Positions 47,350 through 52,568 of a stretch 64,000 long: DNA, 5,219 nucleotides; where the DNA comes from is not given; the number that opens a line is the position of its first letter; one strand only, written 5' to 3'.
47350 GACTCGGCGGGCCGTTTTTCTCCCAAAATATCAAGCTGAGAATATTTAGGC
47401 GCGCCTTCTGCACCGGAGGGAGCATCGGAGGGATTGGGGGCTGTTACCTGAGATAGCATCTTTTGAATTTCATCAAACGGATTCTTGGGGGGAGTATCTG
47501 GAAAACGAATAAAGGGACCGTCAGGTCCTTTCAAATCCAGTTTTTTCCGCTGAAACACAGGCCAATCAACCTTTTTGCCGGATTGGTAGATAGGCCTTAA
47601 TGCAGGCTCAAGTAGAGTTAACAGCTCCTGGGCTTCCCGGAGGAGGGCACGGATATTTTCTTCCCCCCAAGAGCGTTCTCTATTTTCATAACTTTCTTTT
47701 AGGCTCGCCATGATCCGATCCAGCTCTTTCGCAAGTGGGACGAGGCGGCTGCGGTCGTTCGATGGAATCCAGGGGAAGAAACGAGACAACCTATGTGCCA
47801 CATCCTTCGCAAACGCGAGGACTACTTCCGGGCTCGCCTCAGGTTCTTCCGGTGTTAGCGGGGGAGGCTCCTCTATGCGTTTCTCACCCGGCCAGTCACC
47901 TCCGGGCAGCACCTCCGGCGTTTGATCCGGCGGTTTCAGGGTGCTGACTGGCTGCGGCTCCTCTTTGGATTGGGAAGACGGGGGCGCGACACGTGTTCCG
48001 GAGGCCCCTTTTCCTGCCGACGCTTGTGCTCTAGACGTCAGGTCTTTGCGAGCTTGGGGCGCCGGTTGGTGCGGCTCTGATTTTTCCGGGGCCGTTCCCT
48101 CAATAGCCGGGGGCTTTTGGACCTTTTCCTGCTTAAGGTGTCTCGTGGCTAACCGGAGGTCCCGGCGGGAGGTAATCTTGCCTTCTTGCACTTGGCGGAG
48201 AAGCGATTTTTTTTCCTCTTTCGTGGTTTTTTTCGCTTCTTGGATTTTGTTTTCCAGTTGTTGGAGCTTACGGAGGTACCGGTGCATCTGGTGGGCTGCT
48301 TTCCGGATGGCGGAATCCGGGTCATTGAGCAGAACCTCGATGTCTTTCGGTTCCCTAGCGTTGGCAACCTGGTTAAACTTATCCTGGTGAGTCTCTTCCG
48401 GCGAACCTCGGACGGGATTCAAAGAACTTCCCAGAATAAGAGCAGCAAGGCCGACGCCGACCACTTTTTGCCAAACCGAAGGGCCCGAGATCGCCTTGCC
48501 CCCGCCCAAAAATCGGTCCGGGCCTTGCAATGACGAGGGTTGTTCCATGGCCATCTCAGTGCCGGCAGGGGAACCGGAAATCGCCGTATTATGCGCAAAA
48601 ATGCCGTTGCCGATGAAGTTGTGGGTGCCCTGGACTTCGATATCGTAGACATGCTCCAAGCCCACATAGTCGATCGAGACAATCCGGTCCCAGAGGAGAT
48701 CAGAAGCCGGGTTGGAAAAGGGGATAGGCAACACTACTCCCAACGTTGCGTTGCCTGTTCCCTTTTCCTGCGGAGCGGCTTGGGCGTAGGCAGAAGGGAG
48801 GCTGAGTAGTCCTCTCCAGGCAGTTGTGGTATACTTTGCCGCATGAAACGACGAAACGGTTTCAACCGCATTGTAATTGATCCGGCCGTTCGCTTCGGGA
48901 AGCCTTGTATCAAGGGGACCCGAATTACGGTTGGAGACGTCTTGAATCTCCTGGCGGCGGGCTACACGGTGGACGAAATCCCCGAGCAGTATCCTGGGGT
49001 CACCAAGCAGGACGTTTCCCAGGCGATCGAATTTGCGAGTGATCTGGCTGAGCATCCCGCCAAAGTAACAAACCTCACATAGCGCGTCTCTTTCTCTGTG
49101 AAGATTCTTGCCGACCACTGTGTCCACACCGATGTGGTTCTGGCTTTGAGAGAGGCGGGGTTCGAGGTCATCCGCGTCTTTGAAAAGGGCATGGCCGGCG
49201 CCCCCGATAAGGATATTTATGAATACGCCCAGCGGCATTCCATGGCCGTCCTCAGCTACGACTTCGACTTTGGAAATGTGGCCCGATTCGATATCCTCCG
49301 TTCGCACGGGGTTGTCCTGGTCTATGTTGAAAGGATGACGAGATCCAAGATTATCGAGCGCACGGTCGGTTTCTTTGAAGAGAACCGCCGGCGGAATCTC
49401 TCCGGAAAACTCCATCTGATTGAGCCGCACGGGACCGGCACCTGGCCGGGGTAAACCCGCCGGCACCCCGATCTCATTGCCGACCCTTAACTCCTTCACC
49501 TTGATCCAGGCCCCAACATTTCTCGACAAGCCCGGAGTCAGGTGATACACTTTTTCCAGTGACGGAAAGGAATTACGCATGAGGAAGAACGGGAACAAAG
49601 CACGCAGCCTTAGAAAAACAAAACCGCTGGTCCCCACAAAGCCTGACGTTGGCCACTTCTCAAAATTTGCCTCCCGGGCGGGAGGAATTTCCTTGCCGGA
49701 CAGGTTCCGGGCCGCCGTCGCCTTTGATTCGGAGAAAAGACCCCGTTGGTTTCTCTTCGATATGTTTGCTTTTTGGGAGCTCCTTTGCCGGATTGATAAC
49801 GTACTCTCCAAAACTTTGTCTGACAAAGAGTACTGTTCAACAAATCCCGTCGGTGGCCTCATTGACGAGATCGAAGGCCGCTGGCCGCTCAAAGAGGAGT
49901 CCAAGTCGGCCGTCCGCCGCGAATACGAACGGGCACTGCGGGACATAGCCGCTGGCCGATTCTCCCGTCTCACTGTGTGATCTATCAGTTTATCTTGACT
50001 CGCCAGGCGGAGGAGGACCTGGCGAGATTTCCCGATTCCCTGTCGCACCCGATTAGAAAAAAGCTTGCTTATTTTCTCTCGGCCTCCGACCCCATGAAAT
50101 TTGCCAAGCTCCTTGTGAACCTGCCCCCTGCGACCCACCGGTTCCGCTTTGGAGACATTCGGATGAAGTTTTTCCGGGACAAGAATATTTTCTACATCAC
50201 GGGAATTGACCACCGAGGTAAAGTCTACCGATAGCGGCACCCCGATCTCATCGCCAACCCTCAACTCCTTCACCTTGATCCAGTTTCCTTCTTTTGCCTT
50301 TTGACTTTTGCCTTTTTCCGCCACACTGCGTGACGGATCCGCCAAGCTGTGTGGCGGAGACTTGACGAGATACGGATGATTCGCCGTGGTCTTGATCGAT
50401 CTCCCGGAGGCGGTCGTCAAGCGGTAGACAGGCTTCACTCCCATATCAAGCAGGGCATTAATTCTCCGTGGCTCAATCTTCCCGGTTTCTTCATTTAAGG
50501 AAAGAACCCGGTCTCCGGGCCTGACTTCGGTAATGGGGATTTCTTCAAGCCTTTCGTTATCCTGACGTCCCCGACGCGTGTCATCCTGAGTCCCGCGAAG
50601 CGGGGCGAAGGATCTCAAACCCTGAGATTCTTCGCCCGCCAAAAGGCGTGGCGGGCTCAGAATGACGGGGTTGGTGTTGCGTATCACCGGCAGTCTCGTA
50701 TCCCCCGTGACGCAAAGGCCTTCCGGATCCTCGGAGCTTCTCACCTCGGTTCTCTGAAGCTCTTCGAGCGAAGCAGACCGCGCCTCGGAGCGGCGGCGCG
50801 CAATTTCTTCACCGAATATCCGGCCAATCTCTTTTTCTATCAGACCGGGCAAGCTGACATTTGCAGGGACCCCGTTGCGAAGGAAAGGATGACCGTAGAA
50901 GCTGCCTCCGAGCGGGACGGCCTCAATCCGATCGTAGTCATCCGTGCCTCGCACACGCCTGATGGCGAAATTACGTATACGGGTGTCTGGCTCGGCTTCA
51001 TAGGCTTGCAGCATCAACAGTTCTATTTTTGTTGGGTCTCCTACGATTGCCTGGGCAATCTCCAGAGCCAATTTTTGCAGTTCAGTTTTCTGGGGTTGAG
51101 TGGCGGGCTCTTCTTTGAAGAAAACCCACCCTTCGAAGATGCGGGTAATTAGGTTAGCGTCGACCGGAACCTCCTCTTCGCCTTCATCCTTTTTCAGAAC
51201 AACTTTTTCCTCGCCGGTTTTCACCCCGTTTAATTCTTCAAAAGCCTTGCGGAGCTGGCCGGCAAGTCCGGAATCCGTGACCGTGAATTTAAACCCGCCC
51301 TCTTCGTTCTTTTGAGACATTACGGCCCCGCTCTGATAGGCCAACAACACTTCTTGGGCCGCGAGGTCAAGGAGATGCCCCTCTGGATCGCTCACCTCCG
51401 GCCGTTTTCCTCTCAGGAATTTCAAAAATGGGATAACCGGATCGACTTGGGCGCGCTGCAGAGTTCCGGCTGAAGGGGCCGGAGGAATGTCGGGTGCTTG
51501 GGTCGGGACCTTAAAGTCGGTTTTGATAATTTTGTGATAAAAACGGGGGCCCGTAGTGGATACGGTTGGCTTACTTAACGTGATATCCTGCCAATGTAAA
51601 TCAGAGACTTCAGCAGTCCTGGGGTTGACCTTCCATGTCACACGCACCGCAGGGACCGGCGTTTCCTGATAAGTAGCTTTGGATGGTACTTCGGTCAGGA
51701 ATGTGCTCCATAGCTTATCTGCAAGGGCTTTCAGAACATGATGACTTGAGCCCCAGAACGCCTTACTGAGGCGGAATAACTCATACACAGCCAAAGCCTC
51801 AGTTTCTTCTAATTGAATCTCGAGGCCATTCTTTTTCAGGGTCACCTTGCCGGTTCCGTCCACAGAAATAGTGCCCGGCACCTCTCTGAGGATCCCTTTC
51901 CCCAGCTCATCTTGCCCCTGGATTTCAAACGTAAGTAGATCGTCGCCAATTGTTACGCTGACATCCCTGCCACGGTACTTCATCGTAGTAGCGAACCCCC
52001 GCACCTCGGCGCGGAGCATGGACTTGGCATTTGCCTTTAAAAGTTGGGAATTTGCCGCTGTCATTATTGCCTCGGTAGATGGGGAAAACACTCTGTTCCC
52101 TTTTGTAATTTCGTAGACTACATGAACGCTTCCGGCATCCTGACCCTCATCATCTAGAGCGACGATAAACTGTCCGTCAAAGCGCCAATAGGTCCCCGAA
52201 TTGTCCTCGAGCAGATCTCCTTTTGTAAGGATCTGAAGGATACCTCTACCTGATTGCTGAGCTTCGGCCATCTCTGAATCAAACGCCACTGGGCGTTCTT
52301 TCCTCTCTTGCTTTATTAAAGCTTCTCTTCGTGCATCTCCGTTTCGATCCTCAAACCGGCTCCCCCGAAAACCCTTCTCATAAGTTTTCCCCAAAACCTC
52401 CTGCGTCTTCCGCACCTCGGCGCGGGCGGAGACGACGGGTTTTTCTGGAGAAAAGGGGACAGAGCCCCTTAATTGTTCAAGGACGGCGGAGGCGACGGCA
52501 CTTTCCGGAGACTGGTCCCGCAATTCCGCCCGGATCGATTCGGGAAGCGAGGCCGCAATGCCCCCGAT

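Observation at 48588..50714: Canonical intein located at a linker/module junction of the giant ORF rather than in a conserved enzyme site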

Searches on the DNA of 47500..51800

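Call 12: search_rna_families(source=window, start=47500, end=51800, threshold=evalue, max_evalue=1)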
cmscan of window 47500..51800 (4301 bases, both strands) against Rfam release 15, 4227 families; matches with E-value up to 1: 1.
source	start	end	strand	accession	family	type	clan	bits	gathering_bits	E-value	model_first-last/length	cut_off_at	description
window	49651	49691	-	RF01696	Chlorobi-1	Gene; sRNA;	-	22.3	50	0.0069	1-67/67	no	Chlorobi-1 RNA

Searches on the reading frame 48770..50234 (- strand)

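Call 87: search_protein_families(library=pfam, proteins=[window:48770-50234:-], max_evalue=0.01)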
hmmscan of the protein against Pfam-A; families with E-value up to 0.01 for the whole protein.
window:48770-50234:- (488 aa): 0 families

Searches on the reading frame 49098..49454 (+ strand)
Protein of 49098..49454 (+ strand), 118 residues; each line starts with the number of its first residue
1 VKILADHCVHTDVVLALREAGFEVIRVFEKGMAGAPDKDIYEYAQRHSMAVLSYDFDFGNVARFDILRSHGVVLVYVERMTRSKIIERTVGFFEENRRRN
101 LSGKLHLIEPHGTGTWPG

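Call 5: search_protein_families(library=pfam, proteins=[window:49098-49454:+], max_evalue=0.1)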
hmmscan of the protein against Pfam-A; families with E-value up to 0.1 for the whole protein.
window:49098-49454:+ (118 aa): 2 families
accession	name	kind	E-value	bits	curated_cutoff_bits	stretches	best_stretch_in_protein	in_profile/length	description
PF18480.7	DUF5615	-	6.5e-21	74.7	23.8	1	1-110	1-109/110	Domain of unknown function (DUF5615)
PF18478.7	PIN_10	-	3.4e-08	33.9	26.2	1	1-78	1-83/84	PIN like domain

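Call 6: search_protein_families(library=ncbifam, proteins=[window:49098-49454:+], max_evalue=0.1)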
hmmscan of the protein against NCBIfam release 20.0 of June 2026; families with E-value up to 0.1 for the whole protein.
window:49098-49454:+ (118 aa): 0 families

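Call 9: find_encoding_contigs(protein=window:49098-49454:+, flank=6000, max_places=8)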
Protein window:49098-49454:+ (118 aa): no gene with exactly this product is on record in the collection.

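Call 33: search_protein_families(library=phrogs, proteins=[window:49098-49451:+], max_evalue=1)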
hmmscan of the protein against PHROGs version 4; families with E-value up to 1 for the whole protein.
window:49098-49451:+ (118 aa): 2 families
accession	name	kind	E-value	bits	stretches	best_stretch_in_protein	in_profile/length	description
phrog_35177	-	unknown function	0.0002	22.3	1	2-79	4-80/120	-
phrog_33200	-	unknown function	0.044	14.6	1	61-106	71-113/159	-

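Call 78: find_related_loci(query=window:49098-49451:+, collection=metagenome_contigs, flank=3000)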
Query window:49098-49451:+ (118 aa) in metagenome_contigs; peptide patterns used: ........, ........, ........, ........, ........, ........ (x = any residue, [..] = any of these).
236 stretches matched a pattern; 6 encode a relative of the query (tblastn E <= 1e-3); 6 distinct loci.
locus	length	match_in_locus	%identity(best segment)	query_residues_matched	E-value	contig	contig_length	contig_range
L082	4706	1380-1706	33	1-109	2e-15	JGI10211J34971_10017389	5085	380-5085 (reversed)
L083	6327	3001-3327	31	1-109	9e-14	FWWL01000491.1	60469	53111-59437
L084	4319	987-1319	30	1-111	7e-14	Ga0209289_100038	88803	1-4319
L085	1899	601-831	34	1-77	1e-12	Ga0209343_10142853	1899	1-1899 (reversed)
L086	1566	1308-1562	33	1-85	4e-12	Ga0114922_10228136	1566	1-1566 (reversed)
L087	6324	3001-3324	26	1-108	3e-11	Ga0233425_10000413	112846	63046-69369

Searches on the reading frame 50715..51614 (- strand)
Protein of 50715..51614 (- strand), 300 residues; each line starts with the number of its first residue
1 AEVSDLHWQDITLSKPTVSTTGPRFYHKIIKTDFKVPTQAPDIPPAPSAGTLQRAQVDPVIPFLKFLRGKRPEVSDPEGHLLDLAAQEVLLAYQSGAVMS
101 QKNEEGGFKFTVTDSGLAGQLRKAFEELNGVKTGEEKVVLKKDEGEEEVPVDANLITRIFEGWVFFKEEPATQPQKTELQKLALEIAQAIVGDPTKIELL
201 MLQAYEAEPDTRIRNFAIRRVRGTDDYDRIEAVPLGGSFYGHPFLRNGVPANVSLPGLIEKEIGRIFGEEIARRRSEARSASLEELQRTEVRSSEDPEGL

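Call 74: find_related_loci(query=window:50715-51614:-, collection=metagenome_contigs, flank=6000)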
Query window:50715-51614:- (300 aa) in metagenome_contigs; peptide patterns used: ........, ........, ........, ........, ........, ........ (x = any residue, [..] = any of these).
382 stretches matched a pattern, but none encodes a relative of the query by tblastn (E <= 1e-3).

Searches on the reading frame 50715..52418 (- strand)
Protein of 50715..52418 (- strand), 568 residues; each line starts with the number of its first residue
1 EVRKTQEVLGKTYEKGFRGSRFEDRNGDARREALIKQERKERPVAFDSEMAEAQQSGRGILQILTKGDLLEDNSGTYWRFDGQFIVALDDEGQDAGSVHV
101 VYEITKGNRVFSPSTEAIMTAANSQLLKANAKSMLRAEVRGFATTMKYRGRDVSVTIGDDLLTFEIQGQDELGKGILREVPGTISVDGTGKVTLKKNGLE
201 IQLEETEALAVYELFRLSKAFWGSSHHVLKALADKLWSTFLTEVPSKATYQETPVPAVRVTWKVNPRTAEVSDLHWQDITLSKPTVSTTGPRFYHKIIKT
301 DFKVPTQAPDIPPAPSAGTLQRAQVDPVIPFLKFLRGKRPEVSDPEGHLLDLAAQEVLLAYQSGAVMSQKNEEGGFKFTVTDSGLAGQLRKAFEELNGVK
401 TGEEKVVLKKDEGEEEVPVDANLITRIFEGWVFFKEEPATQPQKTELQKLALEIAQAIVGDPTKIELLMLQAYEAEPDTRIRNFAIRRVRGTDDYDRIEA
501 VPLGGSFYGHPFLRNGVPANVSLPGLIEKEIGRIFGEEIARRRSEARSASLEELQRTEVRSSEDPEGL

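Call 88: search_protein_representatives(protein=window:50715-52418:-)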
Query: 568 residues. Proteins with E-value up to 0.001 (for the whole library): 1; up to 1e-10: 0; up to 1e-30: 0. The best 1 are listed.
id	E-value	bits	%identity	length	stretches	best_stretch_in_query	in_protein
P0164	5.1e-07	45.2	36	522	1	20-134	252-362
